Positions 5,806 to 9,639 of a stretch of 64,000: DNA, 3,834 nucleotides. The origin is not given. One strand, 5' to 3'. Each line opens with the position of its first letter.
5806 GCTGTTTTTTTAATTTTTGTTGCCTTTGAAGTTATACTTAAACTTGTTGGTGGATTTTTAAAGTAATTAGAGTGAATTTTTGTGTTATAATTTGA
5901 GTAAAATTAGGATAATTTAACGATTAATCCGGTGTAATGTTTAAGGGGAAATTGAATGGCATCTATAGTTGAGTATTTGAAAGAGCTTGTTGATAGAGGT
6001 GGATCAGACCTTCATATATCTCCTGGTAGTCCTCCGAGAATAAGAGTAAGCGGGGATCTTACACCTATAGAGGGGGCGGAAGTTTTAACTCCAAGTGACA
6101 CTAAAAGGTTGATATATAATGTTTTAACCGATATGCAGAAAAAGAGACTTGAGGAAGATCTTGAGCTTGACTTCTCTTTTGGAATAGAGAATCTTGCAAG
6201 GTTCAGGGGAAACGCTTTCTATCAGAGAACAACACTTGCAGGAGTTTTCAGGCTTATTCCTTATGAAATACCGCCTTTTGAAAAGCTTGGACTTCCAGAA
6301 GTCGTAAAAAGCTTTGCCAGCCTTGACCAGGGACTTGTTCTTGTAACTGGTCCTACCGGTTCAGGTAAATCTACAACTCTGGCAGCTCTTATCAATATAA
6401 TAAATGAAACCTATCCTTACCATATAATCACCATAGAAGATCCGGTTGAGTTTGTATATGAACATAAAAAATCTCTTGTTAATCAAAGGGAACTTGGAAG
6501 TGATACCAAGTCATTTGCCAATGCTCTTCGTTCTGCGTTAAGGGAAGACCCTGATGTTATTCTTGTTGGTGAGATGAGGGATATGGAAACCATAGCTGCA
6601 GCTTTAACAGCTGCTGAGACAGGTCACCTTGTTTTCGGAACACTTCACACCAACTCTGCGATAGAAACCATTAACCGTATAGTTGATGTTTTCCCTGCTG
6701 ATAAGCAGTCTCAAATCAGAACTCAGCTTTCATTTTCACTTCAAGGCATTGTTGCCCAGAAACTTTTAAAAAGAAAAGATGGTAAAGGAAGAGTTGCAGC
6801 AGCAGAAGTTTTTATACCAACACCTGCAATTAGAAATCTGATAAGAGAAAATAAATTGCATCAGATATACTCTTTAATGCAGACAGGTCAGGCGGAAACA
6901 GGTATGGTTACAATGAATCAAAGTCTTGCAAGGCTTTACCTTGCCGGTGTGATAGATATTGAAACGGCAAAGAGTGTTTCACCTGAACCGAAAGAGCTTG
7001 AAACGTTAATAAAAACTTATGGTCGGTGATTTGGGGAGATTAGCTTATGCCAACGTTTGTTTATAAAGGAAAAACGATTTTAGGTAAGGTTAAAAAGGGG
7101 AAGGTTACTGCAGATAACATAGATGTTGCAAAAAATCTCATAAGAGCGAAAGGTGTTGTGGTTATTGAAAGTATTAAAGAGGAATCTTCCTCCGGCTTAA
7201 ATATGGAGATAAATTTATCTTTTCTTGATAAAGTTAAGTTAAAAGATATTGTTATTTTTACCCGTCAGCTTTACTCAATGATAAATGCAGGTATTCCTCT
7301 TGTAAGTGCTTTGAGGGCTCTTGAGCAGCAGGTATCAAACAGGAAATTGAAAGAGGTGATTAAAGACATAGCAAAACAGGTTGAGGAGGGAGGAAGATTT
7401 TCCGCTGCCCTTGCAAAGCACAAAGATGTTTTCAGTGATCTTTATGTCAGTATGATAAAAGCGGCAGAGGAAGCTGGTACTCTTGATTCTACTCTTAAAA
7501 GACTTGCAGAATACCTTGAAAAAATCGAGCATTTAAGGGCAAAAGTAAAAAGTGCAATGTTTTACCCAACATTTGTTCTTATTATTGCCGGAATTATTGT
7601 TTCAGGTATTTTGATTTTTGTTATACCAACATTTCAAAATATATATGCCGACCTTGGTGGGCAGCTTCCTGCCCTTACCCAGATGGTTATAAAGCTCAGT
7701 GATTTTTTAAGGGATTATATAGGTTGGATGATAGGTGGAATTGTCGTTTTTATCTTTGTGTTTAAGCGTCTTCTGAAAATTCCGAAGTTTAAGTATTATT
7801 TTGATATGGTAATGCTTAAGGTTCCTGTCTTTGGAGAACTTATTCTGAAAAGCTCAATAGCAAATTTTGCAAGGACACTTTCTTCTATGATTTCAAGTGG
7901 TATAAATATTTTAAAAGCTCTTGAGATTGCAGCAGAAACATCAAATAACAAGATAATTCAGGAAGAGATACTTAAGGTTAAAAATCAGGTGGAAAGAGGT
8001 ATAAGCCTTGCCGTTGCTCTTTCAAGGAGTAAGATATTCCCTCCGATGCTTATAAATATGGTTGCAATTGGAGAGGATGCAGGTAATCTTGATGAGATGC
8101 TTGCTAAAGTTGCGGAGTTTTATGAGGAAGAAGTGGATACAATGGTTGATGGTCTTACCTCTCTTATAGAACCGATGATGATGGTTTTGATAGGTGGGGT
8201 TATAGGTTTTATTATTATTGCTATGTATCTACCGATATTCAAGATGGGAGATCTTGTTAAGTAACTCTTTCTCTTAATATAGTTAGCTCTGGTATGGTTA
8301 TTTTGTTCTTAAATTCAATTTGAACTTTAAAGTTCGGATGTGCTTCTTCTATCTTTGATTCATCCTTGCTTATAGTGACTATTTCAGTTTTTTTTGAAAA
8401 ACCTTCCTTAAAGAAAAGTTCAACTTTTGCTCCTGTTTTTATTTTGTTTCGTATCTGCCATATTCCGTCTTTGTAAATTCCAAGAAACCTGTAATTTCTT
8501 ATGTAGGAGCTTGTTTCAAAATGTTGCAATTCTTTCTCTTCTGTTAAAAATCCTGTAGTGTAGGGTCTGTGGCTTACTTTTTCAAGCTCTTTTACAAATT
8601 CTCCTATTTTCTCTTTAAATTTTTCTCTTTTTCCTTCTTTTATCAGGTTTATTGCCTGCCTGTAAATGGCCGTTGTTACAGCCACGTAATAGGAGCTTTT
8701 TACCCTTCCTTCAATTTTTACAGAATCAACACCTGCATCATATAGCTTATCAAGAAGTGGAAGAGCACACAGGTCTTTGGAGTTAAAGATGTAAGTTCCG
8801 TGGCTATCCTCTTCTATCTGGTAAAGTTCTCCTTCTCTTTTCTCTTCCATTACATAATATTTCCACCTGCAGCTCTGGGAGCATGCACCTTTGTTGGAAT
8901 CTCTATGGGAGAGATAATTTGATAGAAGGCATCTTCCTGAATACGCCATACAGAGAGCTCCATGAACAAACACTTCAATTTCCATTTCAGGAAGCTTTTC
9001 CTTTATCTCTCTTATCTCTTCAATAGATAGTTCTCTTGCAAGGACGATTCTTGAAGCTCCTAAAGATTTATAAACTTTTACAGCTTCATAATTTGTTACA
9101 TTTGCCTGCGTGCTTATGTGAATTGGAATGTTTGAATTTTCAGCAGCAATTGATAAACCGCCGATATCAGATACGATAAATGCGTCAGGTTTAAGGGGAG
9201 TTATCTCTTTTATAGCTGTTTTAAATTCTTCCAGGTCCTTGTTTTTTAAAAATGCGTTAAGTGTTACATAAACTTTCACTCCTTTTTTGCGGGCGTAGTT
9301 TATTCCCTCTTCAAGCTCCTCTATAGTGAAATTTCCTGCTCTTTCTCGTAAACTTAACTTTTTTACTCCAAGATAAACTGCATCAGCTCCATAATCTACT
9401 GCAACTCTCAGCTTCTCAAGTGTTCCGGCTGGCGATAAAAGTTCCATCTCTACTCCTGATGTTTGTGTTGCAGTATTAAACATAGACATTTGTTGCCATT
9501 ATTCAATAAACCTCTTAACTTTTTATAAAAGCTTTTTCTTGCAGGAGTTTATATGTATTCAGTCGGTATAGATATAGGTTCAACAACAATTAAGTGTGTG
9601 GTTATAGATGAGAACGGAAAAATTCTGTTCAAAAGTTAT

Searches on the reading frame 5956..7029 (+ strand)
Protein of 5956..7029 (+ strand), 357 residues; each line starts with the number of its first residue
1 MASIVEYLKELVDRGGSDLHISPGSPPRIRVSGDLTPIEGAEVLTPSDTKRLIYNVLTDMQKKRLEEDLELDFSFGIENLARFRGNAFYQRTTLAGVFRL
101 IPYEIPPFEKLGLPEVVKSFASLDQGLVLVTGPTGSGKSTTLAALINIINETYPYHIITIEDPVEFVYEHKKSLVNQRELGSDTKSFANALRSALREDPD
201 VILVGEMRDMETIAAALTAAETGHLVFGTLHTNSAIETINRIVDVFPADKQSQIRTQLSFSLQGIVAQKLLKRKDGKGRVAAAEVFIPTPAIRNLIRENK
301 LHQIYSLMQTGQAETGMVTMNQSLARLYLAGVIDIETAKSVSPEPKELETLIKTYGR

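Call 50: search_protein_families(library=ncbifam, proteins=[window:5956-7029:+], max_evalue=1e-15)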
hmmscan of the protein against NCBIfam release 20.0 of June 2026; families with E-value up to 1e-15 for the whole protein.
window:5956-7029:+ (357 aa): 10 families
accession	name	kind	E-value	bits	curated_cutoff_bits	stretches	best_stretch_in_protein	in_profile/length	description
TIGR01420.1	pilT_fam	subfamily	3.2e-151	503.4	319.1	1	4-347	2-343/343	PilT/PilU family type 4a pilus ATPase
TIGR02525.1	plasmid_TraJ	equivalog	3.6e-50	171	368.3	1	87-340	111-365/372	plasmid transfer ATPase TraJ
TIGR02538.1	type_IV_pilB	equivalog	4.5e-43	147.7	675.65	1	121-273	312-454/564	type IV-A pilus assembly ATPase PilB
TIGR02533.1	type_II_gspE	equivalog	2.1e-42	145.4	630.25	1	122-273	240-381/486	type II secretion system ATPase GspE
NF007755.0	PRK10436.1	equivalog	7.3e-42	143.6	617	1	4-288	89-372/465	type II secretion system protein GspE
TIGR02524.1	dot_icm_DotB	equivalog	9.4e-42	143.5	463.3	1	96-318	105-331/358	Dot/Icm type IV secretion system ATPase DotB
NF041000.1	ATPase_ComGA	equivalog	9.7e-38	129.7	300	1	116-272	119-266/267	competence type IV pilus ATPase ComGA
NF053534.1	T4PilAsmATPsTfpB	equivalog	2.4e-33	115.4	850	1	119-273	330-474/584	type IV pilus assembly ATPase TfpB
NF058587.1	archaellum_moto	equivalog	6.1e-18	64.8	550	1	128-242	278-393/527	archaellum flagellar ATPase motor FlaI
TIGR02782.1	TrbB_P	equivalog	2.6e-16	59.8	304.55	1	128-258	139-268/303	P-type conjugative transfer ATPase TrbB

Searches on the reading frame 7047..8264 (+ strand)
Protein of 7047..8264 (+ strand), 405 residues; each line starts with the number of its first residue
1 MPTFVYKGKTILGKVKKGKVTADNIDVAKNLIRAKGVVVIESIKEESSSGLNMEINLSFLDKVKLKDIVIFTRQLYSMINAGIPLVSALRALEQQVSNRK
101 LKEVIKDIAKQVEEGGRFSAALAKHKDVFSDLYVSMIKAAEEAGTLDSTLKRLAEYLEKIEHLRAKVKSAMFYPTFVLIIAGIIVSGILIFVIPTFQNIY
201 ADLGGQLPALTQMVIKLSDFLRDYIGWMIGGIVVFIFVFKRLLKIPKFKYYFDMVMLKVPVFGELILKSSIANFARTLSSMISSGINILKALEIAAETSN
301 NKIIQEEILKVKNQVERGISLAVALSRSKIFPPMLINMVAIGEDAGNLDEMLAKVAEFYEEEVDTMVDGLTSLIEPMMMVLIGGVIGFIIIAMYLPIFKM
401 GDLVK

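Call 50: search_protein_families(library=ncbifam, proteins=[window:7047-8264:+], max_evalue=1e-15)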
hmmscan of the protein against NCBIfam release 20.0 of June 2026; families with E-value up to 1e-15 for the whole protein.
window:7047-8264:+ (405 aa): 6 families
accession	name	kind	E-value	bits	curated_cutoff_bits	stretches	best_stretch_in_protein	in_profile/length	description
NF052606.1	T4PiliAsmPilCMyx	equivalog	1.4e-120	403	700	1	2-404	20-418/419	type IV pilus assembly protein PilC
NF052607.1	T4PiliAsmPilCThrm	equivalog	8.3e-119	397.3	700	1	1-400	1-400/406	type IV pilus assembly protein PilC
TIGR02120.1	GspF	equivalog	1.9e-117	392.9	424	1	4-404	1-401/401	type II secretion system inner membrane protein GspF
NF007861.0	PRK10573.1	equivalog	9e-92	308.2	401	1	32-404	24-398/401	protein transport protein HofC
NF047826.1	T3SSXpsF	equivalog_domain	1.8e-79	267.5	650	1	1-402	1-402/405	type II secretion system protein XpsF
NF041012.2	T4P_ComGB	equivalog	4.5e-49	167.6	240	1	70-400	5-330/332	competence type IV pilus assembly protein ComGB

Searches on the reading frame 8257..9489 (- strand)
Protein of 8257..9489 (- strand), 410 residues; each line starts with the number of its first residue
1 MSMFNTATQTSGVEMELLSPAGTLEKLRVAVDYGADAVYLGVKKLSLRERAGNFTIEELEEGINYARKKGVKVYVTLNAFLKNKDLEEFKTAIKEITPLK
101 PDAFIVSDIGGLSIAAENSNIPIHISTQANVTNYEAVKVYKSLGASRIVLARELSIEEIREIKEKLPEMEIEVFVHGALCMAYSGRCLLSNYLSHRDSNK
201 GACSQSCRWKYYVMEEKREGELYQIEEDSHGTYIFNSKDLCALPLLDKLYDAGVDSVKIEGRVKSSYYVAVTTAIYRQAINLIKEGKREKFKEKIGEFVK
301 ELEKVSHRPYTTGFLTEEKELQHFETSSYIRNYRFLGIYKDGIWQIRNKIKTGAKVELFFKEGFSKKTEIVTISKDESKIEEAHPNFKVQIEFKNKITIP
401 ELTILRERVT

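Call 50: search_protein_families(library=ncbifam, proteins=[window:8257-9489:-], max_evalue=1e-15)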
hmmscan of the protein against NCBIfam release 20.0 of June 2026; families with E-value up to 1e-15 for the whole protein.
window:8257-9489:- (410 aa): 4 families
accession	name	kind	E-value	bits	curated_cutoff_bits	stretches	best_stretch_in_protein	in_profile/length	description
NF011996.0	PRK15452.1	equivalog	4.9e-115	384.9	534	2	14-217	4-208/449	prephenate-dependent tRNA uridine(34) hydroxylase TrhP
NF047963.1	quinone_UbiU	equivalog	1.6e-61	208.3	440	1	15-225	1-215/331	ubiquinone anaerobic biosynthesis protein UbiU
NF047965.1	quinone_UbiV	equivalog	6.2e-17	62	275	1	33-281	26-259/292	ubiquinone anaerobic biosynthesis protein UbiV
NF011991.0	PRK15447.1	equivalog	1.4e-16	60.8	283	1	34-208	28-197/302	U32 family peptidase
